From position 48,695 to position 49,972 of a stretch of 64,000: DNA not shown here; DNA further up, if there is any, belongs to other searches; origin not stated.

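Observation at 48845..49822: ACT-less aspartokinase core heads the lysS-containing operon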

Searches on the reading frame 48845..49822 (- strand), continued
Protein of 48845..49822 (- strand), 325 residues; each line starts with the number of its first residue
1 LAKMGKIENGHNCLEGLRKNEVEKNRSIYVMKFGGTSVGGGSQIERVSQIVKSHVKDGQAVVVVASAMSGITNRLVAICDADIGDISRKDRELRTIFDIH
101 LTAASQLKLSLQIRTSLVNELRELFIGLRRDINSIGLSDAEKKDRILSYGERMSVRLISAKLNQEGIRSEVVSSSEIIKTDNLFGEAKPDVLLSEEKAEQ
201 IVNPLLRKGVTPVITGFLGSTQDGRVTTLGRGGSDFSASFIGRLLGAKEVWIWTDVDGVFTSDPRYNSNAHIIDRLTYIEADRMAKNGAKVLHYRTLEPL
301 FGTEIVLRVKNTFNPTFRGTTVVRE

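Call 25: search_solved_structures(query=window:48845-49822:-, max_evalue=1e-10, show_alignments=3)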
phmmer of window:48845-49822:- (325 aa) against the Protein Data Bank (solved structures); distinct sequences matched with E-value up to 1e-10: 9.
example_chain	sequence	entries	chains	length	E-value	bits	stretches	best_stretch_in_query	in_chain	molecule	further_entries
3c1m_A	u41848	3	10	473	3.9e-59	204.1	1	30-323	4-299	Probable aspartokinase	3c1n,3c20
2hmf_A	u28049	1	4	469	4.4e-59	203.9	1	30-323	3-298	Probable aspartokinase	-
2cdq_A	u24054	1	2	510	2.3e-43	152.3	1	21-323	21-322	ASPARTOKINASE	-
2j0w_A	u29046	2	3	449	1.5e-42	149.6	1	28-322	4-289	LYSINE-SENSITIVE ASPARTOKINASE 3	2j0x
5yei_C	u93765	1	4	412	1.1e-31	114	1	143-314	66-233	Aspartokinase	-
3l76_A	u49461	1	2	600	9e-24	88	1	142-314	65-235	Aspartokinase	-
3ab4_A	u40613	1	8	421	1.4e-23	87.4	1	139-314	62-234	Aspartokinase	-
3aaw_A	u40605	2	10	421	1.7e-23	87.1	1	139-314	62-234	Aspartokinase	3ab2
3tvi_A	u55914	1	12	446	4.7e-19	72.5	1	28-323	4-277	Aspartokinase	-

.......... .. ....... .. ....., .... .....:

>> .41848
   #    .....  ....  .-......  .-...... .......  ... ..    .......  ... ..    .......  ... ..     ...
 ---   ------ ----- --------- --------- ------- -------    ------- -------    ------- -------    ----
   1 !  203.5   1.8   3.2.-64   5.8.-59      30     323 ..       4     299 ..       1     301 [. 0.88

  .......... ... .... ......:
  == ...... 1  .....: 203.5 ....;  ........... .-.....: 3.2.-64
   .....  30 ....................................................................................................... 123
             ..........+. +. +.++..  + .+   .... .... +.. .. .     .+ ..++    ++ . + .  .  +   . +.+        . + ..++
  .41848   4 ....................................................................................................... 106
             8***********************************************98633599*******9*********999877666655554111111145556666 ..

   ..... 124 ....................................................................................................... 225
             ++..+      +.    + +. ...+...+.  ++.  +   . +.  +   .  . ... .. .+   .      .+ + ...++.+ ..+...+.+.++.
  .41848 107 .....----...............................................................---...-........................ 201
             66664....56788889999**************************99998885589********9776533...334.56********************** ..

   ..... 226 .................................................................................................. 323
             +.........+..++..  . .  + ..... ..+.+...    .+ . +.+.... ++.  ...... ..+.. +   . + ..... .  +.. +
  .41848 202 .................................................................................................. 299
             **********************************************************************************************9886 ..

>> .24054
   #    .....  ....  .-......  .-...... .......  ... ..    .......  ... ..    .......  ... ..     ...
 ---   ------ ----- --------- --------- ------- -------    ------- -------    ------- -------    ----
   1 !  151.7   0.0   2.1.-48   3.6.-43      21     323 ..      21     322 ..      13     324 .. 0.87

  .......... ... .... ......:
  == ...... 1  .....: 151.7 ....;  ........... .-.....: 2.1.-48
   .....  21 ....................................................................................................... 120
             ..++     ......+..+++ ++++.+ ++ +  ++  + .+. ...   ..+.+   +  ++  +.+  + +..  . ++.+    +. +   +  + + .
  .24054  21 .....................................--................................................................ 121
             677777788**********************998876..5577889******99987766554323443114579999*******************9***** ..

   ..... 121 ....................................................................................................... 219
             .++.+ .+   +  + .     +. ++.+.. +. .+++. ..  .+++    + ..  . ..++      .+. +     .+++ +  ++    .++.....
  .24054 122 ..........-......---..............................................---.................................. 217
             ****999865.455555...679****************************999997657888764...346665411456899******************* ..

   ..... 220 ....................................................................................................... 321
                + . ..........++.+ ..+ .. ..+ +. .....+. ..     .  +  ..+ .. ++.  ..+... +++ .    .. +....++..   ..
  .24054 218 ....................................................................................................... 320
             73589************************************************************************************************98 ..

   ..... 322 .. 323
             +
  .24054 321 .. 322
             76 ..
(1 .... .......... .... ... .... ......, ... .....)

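Call 30: find_related_loci(query=A2, collection=genome_contigs, flank=10000)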
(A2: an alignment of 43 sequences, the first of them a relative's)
Query A2 (322 aa) in genome_contigs; peptide patterns used: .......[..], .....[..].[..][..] (x = any residue, [..] = any of these).
600 stretches matched a pattern (row limit reached: there are more); 587 encode a relative of the query (tblastn E <= 1e-3); the best 80 are kept; 80 distinct loci.
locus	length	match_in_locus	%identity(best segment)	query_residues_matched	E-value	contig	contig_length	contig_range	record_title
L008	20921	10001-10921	44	20-322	2e-72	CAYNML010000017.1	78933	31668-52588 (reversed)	MAG TPA_asm: uncultured Anaerolineae bacterium isolate binchicken_co107_373 genome assembly, contig: NODE_776_length_789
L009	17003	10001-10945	41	7-320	1e-71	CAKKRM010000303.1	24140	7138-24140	Anaerolineales bacterium isolate Hainich-H51-bin274-1-1 genome assembly, contig: H51-bin274_1_1_Hain_H51_02um_R2_610_len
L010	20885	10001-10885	43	27-317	6e-70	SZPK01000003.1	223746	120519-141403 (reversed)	Chloroflexi bacterium CFX2 ZYPT4scaffold_59, whole genome shotgun sequence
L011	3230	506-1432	40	12-317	5e-70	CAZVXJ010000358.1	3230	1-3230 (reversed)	MAG TPA_asm: uncultured Alphaproteobacteria bacterium isolate SRP173033_co3_141 genome assembly, contig: NODE_51422_leng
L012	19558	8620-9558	41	14-322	9e-70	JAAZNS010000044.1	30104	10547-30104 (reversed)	MAG: Chloroflexota bacterium isolate AS27yjCOA_192 16134_AS27, whole genome shotgun sequence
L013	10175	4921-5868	42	9-322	6e-69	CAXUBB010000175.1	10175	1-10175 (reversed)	MAG TPA_asm: uncultured Bryobacteraceae bacterium isolate public_SRR14722098_metawrap_bin.3 genome assembly, contig: pub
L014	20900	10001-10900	42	22-317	2e-68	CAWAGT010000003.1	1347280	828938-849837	MAG: uncultured Chloroflexia bacterium isolate MFD04944.bin.1.53 genome assembly, contig: contig_22904, whole genome sho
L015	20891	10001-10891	42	27-322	1e-67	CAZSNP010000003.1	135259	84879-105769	MAG TPA_asm: uncultured Anaerolineales bacterium isolate binchicken_co107_470 genome assembly, contig: NODE_253_length_1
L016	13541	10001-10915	41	20-320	2e-67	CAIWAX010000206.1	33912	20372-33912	MAG: uncultured Anaerolineae bacterium isolate Umea3p4_bin-0630 genome assembly, contig: bin-0630:206/496, whole genome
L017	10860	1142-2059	41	20-322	4e-66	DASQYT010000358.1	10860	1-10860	MAG TPA_asm: Candidatus Elarobacter sp. isolate SMAG_U11072 k141_1696372, whole genome shotgun sequence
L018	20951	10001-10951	41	8-320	2e-65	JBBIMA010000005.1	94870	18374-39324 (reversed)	MAG: Solibacteraceae bacterium isolate BR2S70218_bin_221 NODE_289_length_94870_cov_7.504372, whole genome shotgun sequen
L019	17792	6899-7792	43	27-322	4e-65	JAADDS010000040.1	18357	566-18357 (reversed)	MAG: Methanococci archaeon isolate L_MetaBat.10 contig-127_2893, whole genome shotgun sequence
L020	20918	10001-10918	41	20-322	4e-65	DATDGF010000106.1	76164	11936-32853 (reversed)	MAG TPA_asm: Candidatus Acidoferrum sp. isolate SMAG_U245 k141_36444, whole genome shotgun sequence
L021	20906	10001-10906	40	22-319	1e-64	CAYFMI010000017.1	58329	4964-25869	MAG TPA_asm: uncultured Anaerolineales bacterium isolate ERP019367_co2_135 genome assembly, contig: NODE_525_length_5832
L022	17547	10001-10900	42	24-321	1e-64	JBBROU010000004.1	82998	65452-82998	MAG: Bryobacterales bacterium isolate La1_metabat2.335 LA1C_B2.335_k141_358456L_82998_cov_37.3753, whole genome shotgun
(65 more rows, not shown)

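Call 31: find_encoding_contigs(protein=P0042, flank=10000, max_places=1)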
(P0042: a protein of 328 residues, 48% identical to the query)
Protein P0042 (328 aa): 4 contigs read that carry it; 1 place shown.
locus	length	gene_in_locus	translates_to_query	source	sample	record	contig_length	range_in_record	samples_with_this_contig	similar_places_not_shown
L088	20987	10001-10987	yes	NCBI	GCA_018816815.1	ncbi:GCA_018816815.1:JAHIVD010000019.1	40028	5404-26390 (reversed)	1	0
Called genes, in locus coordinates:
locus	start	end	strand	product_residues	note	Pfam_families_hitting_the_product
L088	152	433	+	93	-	PF03144:GTP_EFTU_D2 (weak)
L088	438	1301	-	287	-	PF02899:Phage_int_SAM_1, PF13495:Phage_int_SAM_4, PF00589:Phage_integrase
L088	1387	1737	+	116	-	PF04977:DivIC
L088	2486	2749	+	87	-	-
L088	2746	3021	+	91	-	PF15738:YafQ_toxin, PF05016:ParE_toxin (weak), PF24732:ParE_like (weak)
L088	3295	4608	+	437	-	PF00483:NTP_transferase, PF12804:NTP_transf_3, PF25087:GMPPB_C (weak), PF14602:Hexapep_2 (faint), PF25084:LbH_EIF2B (weak), PF00132:Hexapep (weak)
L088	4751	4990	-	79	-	-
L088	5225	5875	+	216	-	-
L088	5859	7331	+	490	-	PF01336:tRNA_anti-codon, PF00152:tRNA-synt_2, PF01409:tRNA-synt_2d (faint)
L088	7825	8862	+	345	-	-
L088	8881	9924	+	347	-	PF00850:Hist_deacetyl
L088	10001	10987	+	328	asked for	PF00696:AA_kinase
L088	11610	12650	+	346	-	PF00579:tRNA-synt_1b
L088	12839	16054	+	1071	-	PF06480:FtsH_ext (weak), PF00004:AAA, PF14890:Intein_splicing, PF14528:LAGLIDADG_3 (faint), PF00004:AAA, PF17862:AAA_lid_3, PF01434:Peptidase_M41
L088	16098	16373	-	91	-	-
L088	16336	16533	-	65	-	-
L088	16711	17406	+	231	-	PF18915:DUF5667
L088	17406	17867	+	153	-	PF01569:PAP2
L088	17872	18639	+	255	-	PF01040:UbiA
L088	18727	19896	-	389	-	PF08323:Glyco_transf_5 (faint), PF13439:Glyco_transf_4, PF13579:Glyco_trans_4_4, PF20706:GT4-conflict, PF00534:Glycos_transf_1, PF13692:Glyco_trans_1_4, PF13524:Glyco_trans_1_2 (weak)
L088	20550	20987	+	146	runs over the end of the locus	-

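Call 32: find_encoding_contigs(protein=P0056, flank=10000, max_places=1)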
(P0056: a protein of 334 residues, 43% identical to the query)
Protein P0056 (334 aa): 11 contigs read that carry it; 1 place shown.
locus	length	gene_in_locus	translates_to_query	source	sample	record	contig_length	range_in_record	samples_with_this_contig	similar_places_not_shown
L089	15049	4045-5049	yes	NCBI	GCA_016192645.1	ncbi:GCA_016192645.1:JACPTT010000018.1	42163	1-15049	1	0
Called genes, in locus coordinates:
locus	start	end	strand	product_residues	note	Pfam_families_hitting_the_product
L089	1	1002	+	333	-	PF08240:ADH_N, PF16912:Glu_dehyd_C (weak), PF00107:ADH_zinc_N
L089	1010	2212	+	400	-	PF00155:Aminotran_1_2, PF01212:Beta_elim_lyase (faint), PF01276:OKR_DC_1 (weak)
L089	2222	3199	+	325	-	PF01565:FAD_binding_4, PF02873:MurB_C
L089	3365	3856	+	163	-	PF01850:PIN (weak)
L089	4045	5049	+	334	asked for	PF00696:AA_kinase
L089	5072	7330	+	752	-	PF01921:tRNA-synt_1f, PF09334:tRNA-synt_1g (faint), PF19269:Anticodon_2, PF03483:B3_4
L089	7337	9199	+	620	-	PF01725:Ham1p_like, PF02403:Seryl_tRNA_N, PF00587:tRNA-synt_2b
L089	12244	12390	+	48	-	PF04014:MazE_antitoxin (weak)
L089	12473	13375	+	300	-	-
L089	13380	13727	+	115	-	-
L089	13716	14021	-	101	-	PF01035:DNA_binding_1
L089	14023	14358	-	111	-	PF03819:MazG (weak), PF12643:MazG-like (weak)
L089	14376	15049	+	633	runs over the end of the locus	PF00456:Transketolase_N, PF13292:DXP_synthase_N, PF00676:E1_dh, PF02779:Transket_pyr, PF02780:Transketolase_C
